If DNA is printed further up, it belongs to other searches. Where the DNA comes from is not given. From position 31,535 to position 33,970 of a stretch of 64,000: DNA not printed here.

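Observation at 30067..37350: Composite ABC importer locus with a dual-domain (OpuAC + BMP) binding lipoprotein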

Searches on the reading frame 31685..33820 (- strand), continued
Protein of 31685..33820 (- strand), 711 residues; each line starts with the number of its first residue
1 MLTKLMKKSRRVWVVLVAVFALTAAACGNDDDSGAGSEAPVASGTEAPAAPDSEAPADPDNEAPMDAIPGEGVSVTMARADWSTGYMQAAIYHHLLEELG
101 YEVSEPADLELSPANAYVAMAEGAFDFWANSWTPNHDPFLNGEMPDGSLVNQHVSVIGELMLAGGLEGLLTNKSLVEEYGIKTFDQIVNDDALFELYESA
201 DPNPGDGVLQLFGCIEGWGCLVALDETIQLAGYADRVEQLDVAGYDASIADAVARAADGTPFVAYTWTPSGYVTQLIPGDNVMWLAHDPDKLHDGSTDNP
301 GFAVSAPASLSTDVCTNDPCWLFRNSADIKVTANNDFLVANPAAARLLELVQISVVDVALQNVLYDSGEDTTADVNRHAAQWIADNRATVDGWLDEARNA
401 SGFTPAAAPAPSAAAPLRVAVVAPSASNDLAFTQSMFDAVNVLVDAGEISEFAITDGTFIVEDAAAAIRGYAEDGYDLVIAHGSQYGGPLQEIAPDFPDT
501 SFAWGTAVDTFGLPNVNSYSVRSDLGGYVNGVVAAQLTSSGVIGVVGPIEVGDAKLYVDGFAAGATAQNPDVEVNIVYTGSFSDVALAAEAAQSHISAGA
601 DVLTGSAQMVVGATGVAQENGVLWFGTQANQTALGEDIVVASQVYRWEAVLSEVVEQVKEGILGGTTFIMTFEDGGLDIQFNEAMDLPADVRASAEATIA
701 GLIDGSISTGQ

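Call 69: fold_search(model_id=the predicted structure, library=pdb)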
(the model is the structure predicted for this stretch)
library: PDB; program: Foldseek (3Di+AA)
matches with E <= 10: 1614; with E <= 0.001: 262
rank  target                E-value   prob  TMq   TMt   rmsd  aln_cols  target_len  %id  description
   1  1r9l                  1.2e-23  1.00  0.39  0.86   2.9       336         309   27  structure analysis of ProX in complex with glycine betaine (released 2004-02-24)
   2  2reg_A                1.2e-14  1.00  0.32  0.72   5.3       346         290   17  ABC-transporter choline binding protein in complex with choline (released 2008-09-16)
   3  2reg_B                1.1e-13  1.00  0.32  0.73   4.2       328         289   17  ABC-transporter choline binding protein in complex with choline (released 2008-09-16)
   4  3l6h                  1.3e-13  1.00  0.31  0.79   4.5       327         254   16  Crystal structure of lactococcal OpuAC in its closed-liganded conformation complexed with glycine betaine (released 2010-05-19)
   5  4xz6_A                5.3e-13  1.00  0.34  0.75   5.2       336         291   15  TmoX in complex with TMAO (released 2015-08-19)
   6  3l6g                  6.0e-13  1.00  0.28  0.65   5.5       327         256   16  Crystal structure of lactococcal OpuAC in its open conformation (released 2010-05-19)
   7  3tmg_A                6.7e-13  1.00  0.33  0.81   4.4       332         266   12  Crystal structure of Glycine betaine, L-proline ABC transporter, glycine/betaine/L-proline-binding protein (ProX) from (released 2011-09-14)
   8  7ahh_A                2.4e-12  1.00  0.31  0.40   4.1       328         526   16  OpuA inhibited inward-facing, SBD docked (released 2020-11-25)
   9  4xz6_B                2.4e-12  1.00  0.33  0.73   6.1       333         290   14  TmoX in complex with TMAO (released 2015-08-19)
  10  7yle                  3.7e-12  1.00  0.33  0.73   6.5       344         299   15  RnDmpX in complex with DMSP (released 2023-01-25)
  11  3tmg_B                6.6e-12  1.00  0.32  0.80   4.5       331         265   12  Crystal structure of Glycine betaine, L-proline ABC transporter, glycine/betaine/L-proline-binding protein (ProX) from (released 2011-09-14)
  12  7ahd_A                9.4e-12  1.00  0.30  0.39   4.5       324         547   16  OpuA (E190Q) occluded (released 2020-11-25)
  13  2rej_A                1.4e-10  1.00  0.31  0.70   4.8       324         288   18  ABC-transporter choline binding protein in unliganded semi-closed conformation (released 2008-09-16)
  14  9egj_B                1.0e-09  1.00  0.29  0.68   4.9       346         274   12  Crystal Structure of EgtUC binding domain mutant I243P bound to L-Ergothioneine from S. pneumoniae (released 2025-11-26)
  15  9o5f                  1.0e-09  1.00  0.29  0.67   5.8       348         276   11  Crystal Structure of EgtUC binding domain double mutant I243P T274G bound to L-Ergothioneine from S. pneumoniae (released 2026-01-14)
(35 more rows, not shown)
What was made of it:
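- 32627..33640 (-): OpuAC/ProX-type betaine-binding domain (aa ~61-398) of the fused lipoprotein. Foldseek of the AF2 model against 1R9L gives TM 0.86 (call 69).
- On OpuA/ProU (betaine/proline/choline) ABC importer: Foldseek TM 0.86 to 1R9L (call 69).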
